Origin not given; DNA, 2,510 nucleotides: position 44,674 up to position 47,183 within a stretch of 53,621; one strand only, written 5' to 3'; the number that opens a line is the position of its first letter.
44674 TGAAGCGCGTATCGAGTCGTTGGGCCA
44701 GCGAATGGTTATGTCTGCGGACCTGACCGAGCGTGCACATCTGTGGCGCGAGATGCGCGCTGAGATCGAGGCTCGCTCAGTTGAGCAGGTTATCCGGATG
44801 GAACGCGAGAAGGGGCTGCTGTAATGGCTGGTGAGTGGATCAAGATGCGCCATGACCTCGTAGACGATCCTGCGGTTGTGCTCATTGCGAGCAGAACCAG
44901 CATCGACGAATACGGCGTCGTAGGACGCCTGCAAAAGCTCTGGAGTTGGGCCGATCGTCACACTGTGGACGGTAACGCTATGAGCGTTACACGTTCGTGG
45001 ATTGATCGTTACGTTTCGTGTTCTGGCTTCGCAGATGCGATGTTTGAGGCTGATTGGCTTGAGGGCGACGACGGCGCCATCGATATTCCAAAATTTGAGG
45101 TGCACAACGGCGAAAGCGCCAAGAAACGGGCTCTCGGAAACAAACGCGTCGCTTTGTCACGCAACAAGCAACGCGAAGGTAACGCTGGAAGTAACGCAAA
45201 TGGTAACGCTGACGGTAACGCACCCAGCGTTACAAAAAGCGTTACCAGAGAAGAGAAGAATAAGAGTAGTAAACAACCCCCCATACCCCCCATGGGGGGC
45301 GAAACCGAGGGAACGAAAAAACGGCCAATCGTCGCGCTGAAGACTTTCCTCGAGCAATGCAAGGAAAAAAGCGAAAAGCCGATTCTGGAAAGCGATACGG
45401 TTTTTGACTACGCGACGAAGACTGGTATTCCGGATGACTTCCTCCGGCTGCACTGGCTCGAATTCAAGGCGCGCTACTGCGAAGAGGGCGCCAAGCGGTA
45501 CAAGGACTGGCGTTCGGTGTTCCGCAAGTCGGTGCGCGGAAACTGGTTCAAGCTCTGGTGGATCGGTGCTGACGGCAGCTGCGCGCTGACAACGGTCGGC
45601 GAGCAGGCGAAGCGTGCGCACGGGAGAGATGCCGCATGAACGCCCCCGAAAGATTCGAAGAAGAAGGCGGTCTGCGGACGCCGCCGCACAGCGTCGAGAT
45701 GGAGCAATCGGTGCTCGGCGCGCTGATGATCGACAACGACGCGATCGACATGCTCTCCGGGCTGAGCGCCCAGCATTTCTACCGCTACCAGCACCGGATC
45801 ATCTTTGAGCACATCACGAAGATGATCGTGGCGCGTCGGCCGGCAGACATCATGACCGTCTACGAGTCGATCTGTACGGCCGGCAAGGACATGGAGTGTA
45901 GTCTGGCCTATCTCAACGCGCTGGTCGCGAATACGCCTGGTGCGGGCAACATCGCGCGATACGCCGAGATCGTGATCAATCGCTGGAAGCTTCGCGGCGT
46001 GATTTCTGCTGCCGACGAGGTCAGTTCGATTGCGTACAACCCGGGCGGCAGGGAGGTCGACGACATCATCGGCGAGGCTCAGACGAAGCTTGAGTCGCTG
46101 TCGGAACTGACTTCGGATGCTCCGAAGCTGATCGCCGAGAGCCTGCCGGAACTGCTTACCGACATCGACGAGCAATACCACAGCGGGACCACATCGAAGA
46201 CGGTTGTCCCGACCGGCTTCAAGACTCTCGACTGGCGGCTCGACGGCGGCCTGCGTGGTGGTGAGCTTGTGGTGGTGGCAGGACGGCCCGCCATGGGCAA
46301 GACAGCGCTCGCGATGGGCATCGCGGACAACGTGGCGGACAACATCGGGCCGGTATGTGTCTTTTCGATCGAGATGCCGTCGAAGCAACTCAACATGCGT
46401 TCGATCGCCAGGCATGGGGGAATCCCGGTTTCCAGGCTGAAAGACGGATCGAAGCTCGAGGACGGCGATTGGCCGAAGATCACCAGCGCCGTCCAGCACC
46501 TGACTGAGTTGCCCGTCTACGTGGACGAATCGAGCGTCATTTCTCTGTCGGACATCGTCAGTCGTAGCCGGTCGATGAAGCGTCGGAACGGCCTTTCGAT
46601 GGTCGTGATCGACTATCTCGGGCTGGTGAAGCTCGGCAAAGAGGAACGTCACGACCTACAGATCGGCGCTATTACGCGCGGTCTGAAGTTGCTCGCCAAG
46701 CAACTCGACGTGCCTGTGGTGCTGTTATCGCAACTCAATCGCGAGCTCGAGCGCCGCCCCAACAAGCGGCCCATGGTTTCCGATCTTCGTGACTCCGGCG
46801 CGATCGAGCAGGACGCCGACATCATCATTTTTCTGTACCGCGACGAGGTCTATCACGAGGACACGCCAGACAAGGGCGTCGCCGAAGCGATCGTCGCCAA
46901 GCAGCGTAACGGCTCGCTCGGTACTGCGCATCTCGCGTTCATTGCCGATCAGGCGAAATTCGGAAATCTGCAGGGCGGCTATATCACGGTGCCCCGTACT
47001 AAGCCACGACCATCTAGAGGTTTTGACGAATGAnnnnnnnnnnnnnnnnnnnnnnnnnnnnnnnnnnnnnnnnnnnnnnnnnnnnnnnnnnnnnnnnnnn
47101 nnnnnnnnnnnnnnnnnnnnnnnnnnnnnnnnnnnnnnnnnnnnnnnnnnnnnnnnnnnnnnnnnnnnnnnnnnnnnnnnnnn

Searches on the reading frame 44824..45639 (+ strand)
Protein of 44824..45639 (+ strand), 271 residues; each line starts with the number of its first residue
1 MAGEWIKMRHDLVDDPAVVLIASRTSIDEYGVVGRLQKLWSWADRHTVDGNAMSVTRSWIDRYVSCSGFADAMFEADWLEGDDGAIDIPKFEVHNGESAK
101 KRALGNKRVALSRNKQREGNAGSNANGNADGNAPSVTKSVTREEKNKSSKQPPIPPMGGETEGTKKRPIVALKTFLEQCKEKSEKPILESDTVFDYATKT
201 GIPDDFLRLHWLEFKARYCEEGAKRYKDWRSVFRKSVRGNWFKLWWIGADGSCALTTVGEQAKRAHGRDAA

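Call 24: search_protein_families(library=phrogs, proteins=[window:44824-45639:+], max_evalue=0.00001)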
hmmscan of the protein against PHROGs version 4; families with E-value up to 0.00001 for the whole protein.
window:44824-45639:+ (271 aa): 2 families
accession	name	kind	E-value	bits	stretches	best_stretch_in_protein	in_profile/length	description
phrog_2509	-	DNA, RNA and nucleotide metabolism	3.3e-54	185.3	1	1-191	1-186/277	replication initiation protein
phrog_9474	-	DNA, RNA and nucleotide metabolism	1.2e-30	108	1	4-150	2-153/288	replication initiation protein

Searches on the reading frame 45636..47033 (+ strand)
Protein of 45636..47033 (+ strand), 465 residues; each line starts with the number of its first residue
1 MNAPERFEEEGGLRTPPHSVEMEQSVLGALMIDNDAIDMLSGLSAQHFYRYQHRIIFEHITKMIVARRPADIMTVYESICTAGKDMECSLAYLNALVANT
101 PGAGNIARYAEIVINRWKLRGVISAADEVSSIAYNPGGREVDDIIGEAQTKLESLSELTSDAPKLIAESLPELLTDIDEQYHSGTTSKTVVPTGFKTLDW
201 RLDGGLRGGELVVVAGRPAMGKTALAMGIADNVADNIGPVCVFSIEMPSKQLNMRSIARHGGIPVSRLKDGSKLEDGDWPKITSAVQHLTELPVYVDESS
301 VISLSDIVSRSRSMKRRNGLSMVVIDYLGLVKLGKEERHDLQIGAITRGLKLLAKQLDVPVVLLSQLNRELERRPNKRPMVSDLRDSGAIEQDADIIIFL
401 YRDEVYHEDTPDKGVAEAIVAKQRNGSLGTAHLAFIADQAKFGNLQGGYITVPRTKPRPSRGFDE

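Call 24: search_protein_families(library=phrogs, proteins=[window:45636-47033:+], max_evalue=0.00001)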
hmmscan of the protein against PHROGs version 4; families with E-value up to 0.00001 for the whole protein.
window:45636-47033:+ (465 aa): 10 families
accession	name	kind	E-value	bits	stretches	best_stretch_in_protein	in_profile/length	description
phrog_19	-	DNA, RNA and nucleotide metabolism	4.5e-112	376.9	1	13-435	154-568/621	DnaB-like replicative helicase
phrog_11530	-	unknown function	1.6e-58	198.6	1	291-436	3-149/184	-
phrog_243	-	DNA, RNA and nucleotide metabolism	3.3e-42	145.3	1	189-445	19-268/273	DnaB-like replicative helicase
phrog_239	-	DNA, RNA and nucleotide metabolism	2.1e-33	117.3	1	183-442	335-596/801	DNA primase/helicase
phrog_19347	-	unknown function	6e-13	50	1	384-409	1-26/79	-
phrog_23150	-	unknown function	1.7e-11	45.1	1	21-231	10-216/217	-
phrog_20000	-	unknown function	8.7e-10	39.8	1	13-80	22-90/132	-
phrog_5482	-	unknown function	5.6e-08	32.9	1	208-426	50-278/341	-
phrog_97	-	other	8.9e-08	32.7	1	150-243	15-108/506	UvsX-like recombinase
phrog_8337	-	DNA, RNA and nucleotide metabolism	3.7e-06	27.6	1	174-258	35-119/273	DNA repair protein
